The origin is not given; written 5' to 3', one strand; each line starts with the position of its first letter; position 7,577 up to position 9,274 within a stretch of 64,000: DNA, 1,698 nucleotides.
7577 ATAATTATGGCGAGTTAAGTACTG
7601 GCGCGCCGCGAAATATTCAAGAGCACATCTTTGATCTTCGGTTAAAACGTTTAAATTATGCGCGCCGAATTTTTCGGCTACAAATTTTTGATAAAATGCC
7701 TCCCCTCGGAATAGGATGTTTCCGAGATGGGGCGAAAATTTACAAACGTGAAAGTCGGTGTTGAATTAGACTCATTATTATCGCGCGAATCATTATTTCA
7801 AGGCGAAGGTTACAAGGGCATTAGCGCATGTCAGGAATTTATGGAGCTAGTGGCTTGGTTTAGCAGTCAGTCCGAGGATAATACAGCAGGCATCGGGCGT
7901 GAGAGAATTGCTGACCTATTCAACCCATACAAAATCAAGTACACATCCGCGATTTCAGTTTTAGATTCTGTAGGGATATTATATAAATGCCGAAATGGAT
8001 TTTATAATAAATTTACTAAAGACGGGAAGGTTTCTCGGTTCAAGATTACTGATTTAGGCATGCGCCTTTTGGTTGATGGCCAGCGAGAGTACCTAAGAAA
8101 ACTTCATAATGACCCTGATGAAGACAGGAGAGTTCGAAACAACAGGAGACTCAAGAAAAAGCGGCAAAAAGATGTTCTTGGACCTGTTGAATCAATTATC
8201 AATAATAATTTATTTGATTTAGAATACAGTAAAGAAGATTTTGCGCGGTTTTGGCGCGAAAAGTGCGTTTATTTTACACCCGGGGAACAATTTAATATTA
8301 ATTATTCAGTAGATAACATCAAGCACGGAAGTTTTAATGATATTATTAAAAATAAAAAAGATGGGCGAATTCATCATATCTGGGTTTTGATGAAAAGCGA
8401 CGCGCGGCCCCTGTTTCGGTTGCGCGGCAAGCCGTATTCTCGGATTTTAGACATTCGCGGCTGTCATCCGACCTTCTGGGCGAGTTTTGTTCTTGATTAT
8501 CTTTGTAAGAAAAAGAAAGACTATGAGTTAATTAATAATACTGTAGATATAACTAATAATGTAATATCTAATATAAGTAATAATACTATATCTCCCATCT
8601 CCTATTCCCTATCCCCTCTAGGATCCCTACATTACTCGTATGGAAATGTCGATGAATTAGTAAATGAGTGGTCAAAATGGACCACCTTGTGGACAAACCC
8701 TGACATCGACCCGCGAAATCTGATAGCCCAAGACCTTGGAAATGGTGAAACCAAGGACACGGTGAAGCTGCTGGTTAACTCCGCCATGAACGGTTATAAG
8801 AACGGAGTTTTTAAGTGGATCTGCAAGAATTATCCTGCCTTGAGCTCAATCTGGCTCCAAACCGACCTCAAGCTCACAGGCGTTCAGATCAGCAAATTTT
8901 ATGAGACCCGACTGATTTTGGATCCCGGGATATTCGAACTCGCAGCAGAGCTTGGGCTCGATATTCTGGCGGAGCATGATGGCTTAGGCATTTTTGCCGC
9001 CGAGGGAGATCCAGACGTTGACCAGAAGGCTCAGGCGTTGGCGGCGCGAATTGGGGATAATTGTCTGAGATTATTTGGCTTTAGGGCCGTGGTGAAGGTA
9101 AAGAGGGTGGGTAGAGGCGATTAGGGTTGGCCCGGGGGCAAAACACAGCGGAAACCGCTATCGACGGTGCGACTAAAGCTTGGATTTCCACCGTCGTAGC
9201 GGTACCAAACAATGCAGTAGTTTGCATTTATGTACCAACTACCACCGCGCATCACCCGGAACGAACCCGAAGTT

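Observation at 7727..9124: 465-aa ORF whose C-terminal half carries an ordered set of family-A (Pol I/T7-like) polymerase motifs in a drastically shortened form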

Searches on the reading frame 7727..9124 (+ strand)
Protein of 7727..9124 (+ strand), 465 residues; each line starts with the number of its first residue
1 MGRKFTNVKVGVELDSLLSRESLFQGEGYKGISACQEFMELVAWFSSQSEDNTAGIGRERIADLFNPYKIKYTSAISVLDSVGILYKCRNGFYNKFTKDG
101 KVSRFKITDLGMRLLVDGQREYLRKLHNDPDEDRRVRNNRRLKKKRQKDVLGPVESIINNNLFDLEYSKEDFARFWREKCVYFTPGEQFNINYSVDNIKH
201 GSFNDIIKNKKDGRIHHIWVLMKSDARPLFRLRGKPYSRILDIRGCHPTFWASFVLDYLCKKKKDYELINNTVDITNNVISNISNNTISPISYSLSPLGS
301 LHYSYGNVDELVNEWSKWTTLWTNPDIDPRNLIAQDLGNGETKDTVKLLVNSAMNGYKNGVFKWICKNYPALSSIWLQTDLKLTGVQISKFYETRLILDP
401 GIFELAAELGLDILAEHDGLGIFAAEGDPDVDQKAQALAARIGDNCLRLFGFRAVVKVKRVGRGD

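Call 3: search_protein_families(library=pfam, proteins=[window:7727-9124:+], max_evalue=1)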
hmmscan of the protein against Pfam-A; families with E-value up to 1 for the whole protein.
window:7727-9124:+ (465 aa): 0 families

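Call 4: search_protein_families(library=phrogs, proteins=[window:7727-9124:+], max_evalue=1)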
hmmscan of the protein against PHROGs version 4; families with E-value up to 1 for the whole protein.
window:7727-9124:+ (465 aa): 3 families
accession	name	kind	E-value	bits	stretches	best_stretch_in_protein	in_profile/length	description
phrog_31434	-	unknown function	0.14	12.6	1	314-417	37-133/221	-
phrog_9842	-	unknown function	0.19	12.5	1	176-217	113-153/202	-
phrog_36604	-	unknown function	0.26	12.1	1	308-343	55-89/116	-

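Call 5: search_protein_families(library=ncbifam, proteins=[window:7727-9124:+], max_evalue=1)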
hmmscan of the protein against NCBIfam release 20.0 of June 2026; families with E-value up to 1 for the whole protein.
window:7727-9124:+ (465 aa): 0 families

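Call 6: search_solved_structures(query=window:7727-9124:+, max_evalue=10)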
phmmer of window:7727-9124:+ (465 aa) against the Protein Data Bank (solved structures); distinct sequences matched with E-value up to 10: 15.
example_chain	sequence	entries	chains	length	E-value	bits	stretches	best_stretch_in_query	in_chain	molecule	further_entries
5a4k_A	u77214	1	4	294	0.28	13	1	165-219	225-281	NAD(P)H DEHYDROGENASE [QUINONE] 1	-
1qbg_A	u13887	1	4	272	0.71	11.6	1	165-219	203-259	NAD(P)H DEHYDROGENASE [QUINONE] 1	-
1d4a_A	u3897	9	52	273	0.71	11.6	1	165-219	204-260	QUINONE REDUCTASE | NAD(P)H DEHYDROGENASE [QUINONE] 1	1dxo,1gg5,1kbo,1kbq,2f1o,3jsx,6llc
1h66_A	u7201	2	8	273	0.71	11.6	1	165-219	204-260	NAD(P)H DEHYDROGENASE [QUINONE] 1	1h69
6fy4_A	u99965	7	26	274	0.71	11.6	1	165-219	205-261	NAD(P)H dehydrogenase [quinone] 1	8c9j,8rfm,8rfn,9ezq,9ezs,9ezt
9ezs_C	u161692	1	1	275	0.72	11.6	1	165-219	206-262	NAD(P)H dehydrogenase [quinone] 1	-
5fuq_A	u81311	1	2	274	0.72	11.6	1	165-219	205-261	NAD(P)H DEHYDROGENASE [QUINONE] 1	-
5eai_A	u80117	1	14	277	0.73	11.6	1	165-219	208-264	NAD(P)H dehydrogenase [quinone] 1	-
9ezr_A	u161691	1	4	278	0.73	11.6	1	165-219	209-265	NAD(P)H dehydrogenase [quinone] 1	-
9ezt_C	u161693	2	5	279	0.74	11.6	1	165-219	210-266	NAD(P)H dehydrogenase [quinone] 1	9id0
8ok0_A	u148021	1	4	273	0.74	11.6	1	165-219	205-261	NAD(P)H dehydrogenase [quinone] 1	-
5ea2_A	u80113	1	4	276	0.75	11.5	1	165-219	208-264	NAD(P)H dehydrogenase [quinone] 1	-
4cet_A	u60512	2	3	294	0.8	11.5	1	165-219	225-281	NAD(P)H DEHYDROGENASE [QUINONE] 1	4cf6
10qv_A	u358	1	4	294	0.81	11.4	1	165-219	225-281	NAD(P)H dehydrogenase [quinone] 1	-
4toq_A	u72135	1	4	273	1.5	10.6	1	292-323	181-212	Class III chitinase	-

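Call 7: find_homologous_proteins(query=window:7727-9124:+, max_evalue=0.001)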
Query window:7727-9124:+ (465 aa): 60 proteins with E <= 0.001 among 8000 candidates.
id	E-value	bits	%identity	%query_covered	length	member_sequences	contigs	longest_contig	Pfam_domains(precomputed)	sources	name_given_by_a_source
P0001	0.0e+0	1020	94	97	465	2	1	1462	-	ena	-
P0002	1.6e-283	958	88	100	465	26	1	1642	-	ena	-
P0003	3.0e-280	948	88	100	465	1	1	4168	-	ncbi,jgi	jgi:hypothetical protein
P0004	3.2e-278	941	87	100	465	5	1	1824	-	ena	-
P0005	4.5e-274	927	87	100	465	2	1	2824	-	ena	-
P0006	6.6e-269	910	85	100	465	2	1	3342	-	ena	-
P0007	4.4e-265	898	83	100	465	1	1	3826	-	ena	-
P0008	4.0e-258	875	80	97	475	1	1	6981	-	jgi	-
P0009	2.8e-153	529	88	56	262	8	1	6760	-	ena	-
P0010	3.0e-143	496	52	99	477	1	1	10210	-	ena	-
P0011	1.6e-139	484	49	100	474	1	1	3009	-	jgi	jgi:hypothetical protein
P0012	3.3e-138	479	49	99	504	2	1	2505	-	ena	-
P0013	8.4e-138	478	51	100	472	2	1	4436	-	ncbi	-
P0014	8.6e-137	475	49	99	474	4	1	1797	-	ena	-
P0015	4.2e-136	472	48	99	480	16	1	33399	-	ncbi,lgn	-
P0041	3.9e-112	393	41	98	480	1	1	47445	-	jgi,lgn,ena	jgi:hypothetical protein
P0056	9.2e-52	194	31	99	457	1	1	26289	-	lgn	-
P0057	9.2e-51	191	28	99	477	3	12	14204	-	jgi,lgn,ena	-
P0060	1.2e-30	125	25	98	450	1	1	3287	-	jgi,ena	jgi:hypothetical protein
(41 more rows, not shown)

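Call 12: search_solved_structures(query=A1, max_evalue=10, show_alignments=3)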
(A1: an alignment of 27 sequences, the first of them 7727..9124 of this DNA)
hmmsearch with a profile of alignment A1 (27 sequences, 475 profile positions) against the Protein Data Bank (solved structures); distinct sequences matched with E-value up to 10: 0.
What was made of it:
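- On Family-A polymerase superfamily (fold level): No PDB sequence hit even with a profile (calls 6, 12).
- No HMMER-level hit to any polymerase family (calls 3, 6, 12).
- Tried and rejected: Neither the single sequence nor the profile gave a hit (calls 6, 12).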

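Call 15: find_encoding_contigs(protein=P0015, flank=8000, max_places=3)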
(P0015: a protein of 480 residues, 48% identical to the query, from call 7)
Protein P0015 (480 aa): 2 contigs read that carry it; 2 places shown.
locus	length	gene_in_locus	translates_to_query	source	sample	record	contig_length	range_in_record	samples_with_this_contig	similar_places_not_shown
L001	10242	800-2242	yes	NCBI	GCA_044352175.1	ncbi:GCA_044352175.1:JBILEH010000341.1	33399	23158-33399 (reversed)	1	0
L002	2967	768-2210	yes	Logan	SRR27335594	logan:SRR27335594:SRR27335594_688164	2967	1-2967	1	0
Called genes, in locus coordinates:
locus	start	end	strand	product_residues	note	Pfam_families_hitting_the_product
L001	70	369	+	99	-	-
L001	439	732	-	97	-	-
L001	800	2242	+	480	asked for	-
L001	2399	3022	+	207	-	-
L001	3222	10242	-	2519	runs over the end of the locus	PF03781:FGE-sulfatase, PF07679:I-set, PF13927:Ig_3, PF13385:Laminin_G_3, PF13927:Ig_3, PF13385:Laminin_G_3, PF03781:FGE-sulfatase, PF13927:Ig_3, +8 more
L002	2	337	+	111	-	?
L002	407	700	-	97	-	-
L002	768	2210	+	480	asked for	-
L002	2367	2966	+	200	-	?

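Call 16: find_encoding_contigs(protein=P0041, flank=8000, max_places=3)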
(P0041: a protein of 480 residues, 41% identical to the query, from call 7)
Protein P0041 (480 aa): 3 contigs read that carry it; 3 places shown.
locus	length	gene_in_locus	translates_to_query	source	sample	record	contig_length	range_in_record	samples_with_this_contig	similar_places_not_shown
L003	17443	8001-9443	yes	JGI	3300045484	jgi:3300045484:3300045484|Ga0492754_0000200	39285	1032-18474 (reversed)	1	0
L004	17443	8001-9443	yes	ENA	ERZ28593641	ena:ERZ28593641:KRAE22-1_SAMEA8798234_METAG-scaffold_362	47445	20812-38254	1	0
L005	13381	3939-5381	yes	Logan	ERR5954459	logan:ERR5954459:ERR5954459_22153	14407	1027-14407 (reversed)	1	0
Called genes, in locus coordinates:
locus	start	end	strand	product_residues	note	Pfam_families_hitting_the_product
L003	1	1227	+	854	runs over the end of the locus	PF13174:TPR_6 (faint), PF13428:TPR_14 (faint), PF13432:TPR_16 (faint), PF13525:YfiO (faint)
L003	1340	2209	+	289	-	PF03372:Exo_endo_phos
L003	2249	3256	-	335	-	PF00892:EamA (faint)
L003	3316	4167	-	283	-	PF07963:N_methyl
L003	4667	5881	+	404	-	PF00589:Phage_integrase (weak)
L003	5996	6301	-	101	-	-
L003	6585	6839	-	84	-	-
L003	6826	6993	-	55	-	-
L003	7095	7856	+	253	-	-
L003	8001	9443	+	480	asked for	-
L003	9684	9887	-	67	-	-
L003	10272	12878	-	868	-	PF03781:FGE-sulfatase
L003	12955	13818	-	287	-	-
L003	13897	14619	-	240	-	-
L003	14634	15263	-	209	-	-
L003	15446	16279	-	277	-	-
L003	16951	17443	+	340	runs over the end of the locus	PF06580:His_kinase, PF02518:HATPase_c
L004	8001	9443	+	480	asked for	-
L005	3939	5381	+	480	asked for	-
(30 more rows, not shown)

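Call 17: find_encoding_contigs(protein=P0003, flank=8000, max_places=3)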
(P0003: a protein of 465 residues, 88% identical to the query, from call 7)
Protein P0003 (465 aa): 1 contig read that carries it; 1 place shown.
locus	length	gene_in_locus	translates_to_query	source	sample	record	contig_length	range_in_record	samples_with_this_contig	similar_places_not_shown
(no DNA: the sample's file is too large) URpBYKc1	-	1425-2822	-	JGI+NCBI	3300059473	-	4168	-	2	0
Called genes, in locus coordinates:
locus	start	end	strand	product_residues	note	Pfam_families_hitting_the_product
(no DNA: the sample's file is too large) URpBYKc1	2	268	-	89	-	?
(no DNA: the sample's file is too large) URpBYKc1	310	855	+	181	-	-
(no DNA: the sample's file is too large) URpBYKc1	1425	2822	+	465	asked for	-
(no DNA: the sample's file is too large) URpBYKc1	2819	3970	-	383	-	PF03781:FGE-sulfatase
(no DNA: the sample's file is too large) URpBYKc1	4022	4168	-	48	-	?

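Call 21: predict_structure(alignment_id=A1)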
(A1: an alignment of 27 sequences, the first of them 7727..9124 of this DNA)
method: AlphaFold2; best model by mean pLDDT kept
length: 465 residues; sequences in the alignment: 27
mean_pLDDT: 81.2   pTM: 0.66
mean pLDDT of the five models: 81.2, 78.9, 77.8, 77.7, 77.0
residues with pLDDT >= 90: 191; 70-90: 201; 50-70: 24; < 50: 49
segments of 3 or more residues with pLDDT < 50: 1-3, 263-305
pLDDT, mean of each block of 10 residues (from residue 1): 57 91 88 91 81 84 88 92 85 71 87 83 69 71 73 87 90 87 83 87 81 88 90 95 92 86 41 29 27 29 53 92 93 91 90 90 95 88 89 92 96 93 95 97 94 93 58
secondary structure, 60 per line:
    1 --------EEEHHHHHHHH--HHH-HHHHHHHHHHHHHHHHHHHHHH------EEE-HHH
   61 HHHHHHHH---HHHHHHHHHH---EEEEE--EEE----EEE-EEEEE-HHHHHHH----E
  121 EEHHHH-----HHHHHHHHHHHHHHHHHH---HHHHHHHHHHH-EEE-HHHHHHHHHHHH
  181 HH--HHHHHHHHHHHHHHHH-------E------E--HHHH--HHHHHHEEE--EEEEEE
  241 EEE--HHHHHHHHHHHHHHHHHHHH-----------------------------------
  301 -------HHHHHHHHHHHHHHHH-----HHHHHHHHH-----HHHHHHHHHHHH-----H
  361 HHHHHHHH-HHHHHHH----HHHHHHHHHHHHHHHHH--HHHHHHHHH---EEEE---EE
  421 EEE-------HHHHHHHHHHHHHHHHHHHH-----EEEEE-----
elements in order: E9-11 H12-19 H26-47 E54-56 H58-68 H72-81 E85-89 E92-94 E99-101 E103-107 H109-115 E120-122 H123-126 H132-149 H153-163 E165-167 H169-182 H185-200 H218-221 H224-229 E230-232 E235-243 H246-265 H308-323 H329-337 H343-354 H360-368 H370-376 H381-397 H400-408 E412-415 E419-423 H431-450 E456-460
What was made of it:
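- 7727..9124 (+): 465-aa TV-Pol-type (minimal family-A-like) polymerase gene. AF2 pLDDT 81 (call 21).
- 8441..8476 (+): Motif A: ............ with invariant D242 and R244. D242 sits at the end of strand E235-243 (call 21).
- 8510..8641 (+): Variable, disordered Asn/Ile/Ser-rich linker (aa 262-305) in the fingers. pLDDT <50 (call 21).
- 8966..8995 (+): Motif C: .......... with D418 at a beta-hairpin turn. Strands E412-415 and E419-423 (call 21).
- On Family-A polymerase superfamily (fold level): The model is confident (pLDDT 81, call 21).
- AF2 model pLDDT 81, pTM 0.66 (call 21).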

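Call 24: search_protein_families(library=pfam, proteins=[L003:4667-5881:+, L003:7095-7856:+, L001:2399-3022:+, L003:5996-6301:-, L001:439-732:-], max_evalue=0.1)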
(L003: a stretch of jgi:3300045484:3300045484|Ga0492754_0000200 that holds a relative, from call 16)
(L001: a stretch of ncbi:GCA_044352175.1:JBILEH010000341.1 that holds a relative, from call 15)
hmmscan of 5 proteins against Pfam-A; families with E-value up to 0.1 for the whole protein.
L003:4667-5881:+ (404 aa): 1 family
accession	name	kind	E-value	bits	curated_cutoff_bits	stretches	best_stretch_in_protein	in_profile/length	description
PF00589.27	Phage_integrase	-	6.5e-06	26.5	27.1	1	236-390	3-168/172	Phage integrase family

L003:7095-7856:+ (253 aa): 0 families

L001:2399-3022:+ (207 aa): 2 families
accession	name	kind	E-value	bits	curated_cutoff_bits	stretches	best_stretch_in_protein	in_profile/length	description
PF20126.4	TumE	-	0.041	14.3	23.4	0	99-147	38-79/81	Toxin TumE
PF06295.17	ZapG-like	-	0.083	13.4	33.5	0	123-159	40-76/123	Z-ring associated protein G-like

L003:5996-6301:- (101 aa): 1 family
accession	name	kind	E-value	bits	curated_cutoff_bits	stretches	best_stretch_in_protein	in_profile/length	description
PF00011.27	HSP20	-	0.073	13.6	20.8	1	29-70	15-57/102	Hsp20/alpha crystallin family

L001:439-732:- (97 aa): 0 families

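Call 25: fold_search(model_id=the predicted structure, library=pdb)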
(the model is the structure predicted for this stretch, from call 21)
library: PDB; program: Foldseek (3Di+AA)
matches with E <= 10: 561; with E <= 0.001: 2
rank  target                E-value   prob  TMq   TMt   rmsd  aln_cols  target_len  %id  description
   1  9qsc_A                3.2e-04  0.99  0.26  0.20  24.2       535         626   11  apPol-DNA-nucleotide complex consensus refinement (released 2025-10-29)
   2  9qun                  4.2e-04  1.00  0.26  0.20  20.7       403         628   11  apPol-nucleotide complex (released 2025-10-29)
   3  9qu8_A                1.0e-03  1.00  0.28  0.22  20.1       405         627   12  apPol-DNA-nucleotide complex (ternary2) (released 2025-10-29)
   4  5dkt                  1.1e-03  1.00  0.28  0.23  18.8       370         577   12  N-terminal His tagged apPOL exonuclease mutant (released 2016-08-10)
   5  5dku_A                1.5e-03  1.00  0.30  0.25  18.1       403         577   11  C-terminal His tagged apPOL exonuclease mutant (released 2016-08-10)
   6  9bps_B                1.6e-03  1.00  0.31  0.26  16.1       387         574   12  Plasmodium falciparum apicoplast DNA polymerase mutant - K417M (released 2025-05-14)
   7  9dg1_A                2.4e-03  0.99  0.25  0.22  20.8       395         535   12  Structure of Plasmodium falciparum apicoplast DNA polymerase in complex with DNA (exo-minus) (released 2024-11-06)
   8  9bps_A                2.5e-03  1.00  0.32  0.27  17.4       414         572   12  Plasmodium falciparum apicoplast DNA polymerase mutant - K417M (released 2025-05-14)
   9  9cay_A                2.7e-03  0.99  0.28  0.25  21.4       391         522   14  Ternary structure of Plasmodium falciparum apicoplast DNA polymerase (exo-minus) (released 2024-11-06)
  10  5dku_B                2.9e-03  1.00  0.32  0.27  16.9       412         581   12  C-terminal His tagged apPOL exonuclease mutant (released 2016-08-10)
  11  7sxq_A                2.9e-03  1.00  0.31  0.25  18.5       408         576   11  Plasmodium falciparum apicoplast DNA polymerase (exo-minus) without affinity tag (released 2022-10-19)
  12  8jrb_A                3.0e-03  1.00  0.29  0.24  19.8       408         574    9  Structure of DNA polymerase 1 from Aquifex pyrophilus (released 2024-05-22)
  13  7sxl_A                3.5e-03  0.99  0.28  0.24  17.7       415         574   12  Plasmodium falciparum apicoplast DNA polymerase (exo-minus) without affinity tag (released 2022-10-26)
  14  7sxq_B                5.4e-03  1.00  0.33  0.27  17.0       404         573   10  Plasmodium falciparum apicoplast DNA polymerase (exo-minus) without affinity tag (released 2022-10-19)
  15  5oxj_A                6.5e-03  0.96  0.30  0.27  22.0       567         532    9  Crystal structure of KlenTaq mutant M747K in a closed ternary complex with a O6-MeG:BenziTP base pair (released 2017-11-29)
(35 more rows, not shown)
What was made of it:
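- On Family-A polymerase superfamily (fold level): Top-50 PDB Foldseek hits are all family-A DNA polymerases (best E 3e-4, prob ~1.0; call 25).
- All top-50 PDB Foldseek hits are family-A DNA polymerases (call 25). PDB Foldseek E-values are modest (3e-4 at best) with low global TM (call 25). 50 of 50 top PDB hits are the same enzyme family (call 25).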

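Call 26: search_protein_representatives(alignment_id=A1)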
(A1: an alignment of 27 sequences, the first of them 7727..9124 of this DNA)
Query: 27 sequences, 475 profile positions. Proteins with E-value up to 0.001 (for the whole library): 404; up to 1e-10: 200; up to 1e-30: 139. The best 150 are listed.
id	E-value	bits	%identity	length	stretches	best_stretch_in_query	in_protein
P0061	8.7e-190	647.8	-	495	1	3-473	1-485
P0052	1.7e-168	577.5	-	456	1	3-471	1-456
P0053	2.0e-164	564.1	-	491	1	1-472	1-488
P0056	3.7e-145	500.6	-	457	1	3-473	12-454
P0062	4.2e-131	454.3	-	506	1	1-472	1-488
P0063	3.1e-129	448.1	-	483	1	3-471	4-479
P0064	5.6e-125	434.1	-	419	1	3-436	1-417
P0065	9.5e-109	380.6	-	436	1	82-472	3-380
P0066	8.4e-106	370.8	-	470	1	4-469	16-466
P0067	5.7e-101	354.9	-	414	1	3-391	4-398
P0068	2.3e-100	352.9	-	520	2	3-257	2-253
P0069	1.7e-99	350.0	-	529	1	4-471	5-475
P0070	6.9e-99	348.0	-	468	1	3-471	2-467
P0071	9.9e-99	347.5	-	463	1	1-468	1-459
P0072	8.7e-98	344.4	-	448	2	1-259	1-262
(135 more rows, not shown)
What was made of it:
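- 7727..9124 (+): Family of 404 clusters at 50% identity (calls 7, 26).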

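Call 30: fold_search(model_id=the predicted structure, library=viral)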
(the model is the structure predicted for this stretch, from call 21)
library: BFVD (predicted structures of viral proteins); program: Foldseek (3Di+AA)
matches with E <= 10: 352; with E <= 0.001: 13
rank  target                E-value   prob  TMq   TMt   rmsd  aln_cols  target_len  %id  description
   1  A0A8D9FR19            9.2e-11  1.00  0.57  0.64   6.6       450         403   16  Putative DNA polymerase I [uncultured marine phage]
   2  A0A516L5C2            1.3e-10  1.00  0.60  0.67   5.9       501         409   15  (no name in the UniProt tables at hand)
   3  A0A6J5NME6            1.6e-07  1.00  0.39  0.43  18.2       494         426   12  Uncharacterized protein [uncultured Caudovirales phage]
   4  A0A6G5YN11            2.6e-05  1.00  0.26  0.28  16.3       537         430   12  (no name in the UniProt tables at hand)
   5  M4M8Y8                3.2e-05  1.00  0.25  0.28  16.4       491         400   13  (no name in the UniProt tables at hand)
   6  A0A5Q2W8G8            5.2e-05  1.00  0.26  0.28  15.8       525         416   12  (no name in the UniProt tables at hand)
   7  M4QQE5                1.0e-04  1.00  0.28  0.29  16.1       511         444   11  (no name in the UniProt tables at hand)
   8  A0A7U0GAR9            1.6e-04  0.99  0.23  0.24  18.1       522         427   11  (no name in the UniProt tables at hand)
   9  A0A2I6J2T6            6.6e-04  1.00  0.27  0.17  15.9       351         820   12  (no name in the UniProt tables at hand)
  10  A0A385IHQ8            6.6e-04  0.99  0.30  0.32  13.7       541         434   10  (no name in the UniProt tables at hand)
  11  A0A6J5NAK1            7.3e-04  1.00  0.35  0.33  15.1       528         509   11  Uncharacterized protein [uncultured Caudovirales phage]
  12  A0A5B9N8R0            8.4e-04  1.00  0.31  0.31  18.6       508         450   10  Uncharacterized protein [Aeromonas phage 2L372X]
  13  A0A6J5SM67            9.2e-04  1.00  0.37  0.42  14.9       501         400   13  Uncharacterized protein [uncultured Caudovirales phage]
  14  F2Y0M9                1.2e-03  1.00  0.31  0.20   8.5       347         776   13  (no name in the UniProt tables at hand)
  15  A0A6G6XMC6            1.9e-03  1.00  0.32  0.20  12.1       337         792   13  (no name in the UniProt tables at hand)
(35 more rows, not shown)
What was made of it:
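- On Family-A polymerase superfamily (fold level): BFVD hits reach E 9e-11, TM 0.57-0.67 (call 30).
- BFVD best hits are ~400-aa phage PolA-like proteins (TM 0.57-0.67, E 1e-10). divPolA2-type and virophage TV-Pol replication proteins are also in the list (call 30). BFVD hits reach E 1e-10 and TM 0.6 (call 30).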

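Call 31: search_protein_families(library=pfam, alignment_id=A2, max_evalue=0.01)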
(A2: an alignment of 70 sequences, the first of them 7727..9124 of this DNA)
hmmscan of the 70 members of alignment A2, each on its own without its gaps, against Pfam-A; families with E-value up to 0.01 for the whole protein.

A. member 1, window:7727-9124:+ (465 aa): 0 families

B. families by the number of members that match (of 70 scanned): 4 families
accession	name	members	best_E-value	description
PF20890.2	Dbr1_C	1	0.0029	Dbr1, C-terminal domain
PF14523.12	Syntaxin_2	1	0.0034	Syntaxin-like protein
PF00497.25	SBP_bac_3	1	0.0075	Bacterial extracellular solute-binding proteins, family 3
PF23164.1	UBL_AVO1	1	0.0082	AVO1 ubiquitin-like domain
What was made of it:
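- On Family-A polymerase superfamily (fold level): No Pfam hit for the protein or any of 70 members (calls 3, 31).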

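Call 37: search_dna_similar(query=window:7727-9124:+, collection=plasmids, mode=protein, max_evalue=0.001, max_rows=20)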
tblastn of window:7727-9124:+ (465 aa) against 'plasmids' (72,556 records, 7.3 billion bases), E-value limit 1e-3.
No match.
